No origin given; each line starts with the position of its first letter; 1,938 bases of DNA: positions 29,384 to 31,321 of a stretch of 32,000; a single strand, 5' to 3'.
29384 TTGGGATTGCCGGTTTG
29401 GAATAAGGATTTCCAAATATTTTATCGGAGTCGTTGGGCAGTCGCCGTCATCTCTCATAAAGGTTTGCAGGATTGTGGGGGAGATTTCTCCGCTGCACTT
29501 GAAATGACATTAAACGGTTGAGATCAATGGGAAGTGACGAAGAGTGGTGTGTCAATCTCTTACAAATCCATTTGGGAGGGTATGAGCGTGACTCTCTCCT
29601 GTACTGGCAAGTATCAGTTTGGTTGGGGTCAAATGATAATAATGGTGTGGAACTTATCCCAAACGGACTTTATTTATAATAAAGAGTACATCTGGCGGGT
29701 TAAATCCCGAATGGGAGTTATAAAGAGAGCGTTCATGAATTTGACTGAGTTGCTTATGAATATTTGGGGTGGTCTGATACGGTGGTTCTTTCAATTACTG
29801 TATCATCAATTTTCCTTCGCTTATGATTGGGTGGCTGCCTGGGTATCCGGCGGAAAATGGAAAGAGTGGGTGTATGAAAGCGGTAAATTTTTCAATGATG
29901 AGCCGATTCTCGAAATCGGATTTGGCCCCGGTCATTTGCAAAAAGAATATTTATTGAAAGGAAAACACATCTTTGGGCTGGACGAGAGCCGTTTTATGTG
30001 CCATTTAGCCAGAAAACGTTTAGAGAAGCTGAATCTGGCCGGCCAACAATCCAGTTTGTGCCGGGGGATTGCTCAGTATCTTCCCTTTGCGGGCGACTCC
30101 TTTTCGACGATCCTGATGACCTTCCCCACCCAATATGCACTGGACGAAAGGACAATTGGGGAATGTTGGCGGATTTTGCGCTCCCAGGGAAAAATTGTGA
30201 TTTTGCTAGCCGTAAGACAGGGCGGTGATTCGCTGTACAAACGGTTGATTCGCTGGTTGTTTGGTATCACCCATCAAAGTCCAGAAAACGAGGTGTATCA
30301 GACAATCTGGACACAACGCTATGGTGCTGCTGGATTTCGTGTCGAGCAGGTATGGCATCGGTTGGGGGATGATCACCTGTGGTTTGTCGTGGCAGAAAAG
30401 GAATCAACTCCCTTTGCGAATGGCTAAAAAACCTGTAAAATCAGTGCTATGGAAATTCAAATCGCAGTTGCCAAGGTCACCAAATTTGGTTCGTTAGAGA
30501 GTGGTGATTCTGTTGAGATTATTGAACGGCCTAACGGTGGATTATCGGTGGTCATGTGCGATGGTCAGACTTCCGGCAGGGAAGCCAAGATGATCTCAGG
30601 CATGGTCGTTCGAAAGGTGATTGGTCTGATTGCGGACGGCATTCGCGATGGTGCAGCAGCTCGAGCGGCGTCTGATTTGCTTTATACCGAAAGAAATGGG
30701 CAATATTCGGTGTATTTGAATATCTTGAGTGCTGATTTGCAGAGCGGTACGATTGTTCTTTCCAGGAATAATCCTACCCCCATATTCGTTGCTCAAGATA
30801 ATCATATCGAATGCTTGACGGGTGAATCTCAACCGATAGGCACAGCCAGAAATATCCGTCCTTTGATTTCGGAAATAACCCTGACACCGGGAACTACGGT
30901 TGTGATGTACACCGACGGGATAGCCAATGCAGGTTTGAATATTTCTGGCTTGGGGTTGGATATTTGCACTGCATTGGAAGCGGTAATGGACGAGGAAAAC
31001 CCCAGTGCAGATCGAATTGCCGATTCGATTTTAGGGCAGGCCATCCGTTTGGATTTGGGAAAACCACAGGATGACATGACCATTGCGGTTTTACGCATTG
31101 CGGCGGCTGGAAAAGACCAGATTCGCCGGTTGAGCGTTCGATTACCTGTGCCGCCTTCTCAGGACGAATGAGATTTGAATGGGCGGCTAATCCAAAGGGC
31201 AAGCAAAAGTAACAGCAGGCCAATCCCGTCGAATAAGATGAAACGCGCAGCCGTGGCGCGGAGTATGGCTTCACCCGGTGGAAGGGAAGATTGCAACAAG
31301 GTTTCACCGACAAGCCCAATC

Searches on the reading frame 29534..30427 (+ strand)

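Call 65: search_protein_families(library=pfam, proteins=[window:29534-30427:+], max_evalue=0.00001)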
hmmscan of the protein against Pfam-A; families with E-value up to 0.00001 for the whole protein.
window:29534-30427:+ (297 aa): 2 families
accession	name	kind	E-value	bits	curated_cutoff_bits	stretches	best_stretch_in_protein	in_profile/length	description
PF13649.12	Methyltransf_25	-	6.5e-10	40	27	1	125-219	1-97/97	Methyltransferase domain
PF08241.18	Methyltransf_11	-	7.6e-10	39.7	21.2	1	126-223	1-95/95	Methyltransferase domain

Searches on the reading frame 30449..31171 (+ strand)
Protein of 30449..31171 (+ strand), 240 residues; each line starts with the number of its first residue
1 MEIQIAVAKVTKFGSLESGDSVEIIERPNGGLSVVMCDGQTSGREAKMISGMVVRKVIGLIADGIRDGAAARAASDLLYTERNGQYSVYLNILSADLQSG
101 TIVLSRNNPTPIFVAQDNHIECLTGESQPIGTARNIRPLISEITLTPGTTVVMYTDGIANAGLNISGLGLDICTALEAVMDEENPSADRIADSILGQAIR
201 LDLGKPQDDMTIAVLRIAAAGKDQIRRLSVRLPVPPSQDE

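Call 65: search_protein_families(library=pfam, proteins=[window:30449-31171:+], max_evalue=0.00001)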
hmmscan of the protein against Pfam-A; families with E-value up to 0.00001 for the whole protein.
window:30449-31171:+ (240 aa): 1 family
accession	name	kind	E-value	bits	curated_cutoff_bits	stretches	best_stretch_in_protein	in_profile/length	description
PF07228.17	SpoIIE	-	2.9e-19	70.2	25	1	29-217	2-191/192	Stage II sporulation protein E (SpoIIE)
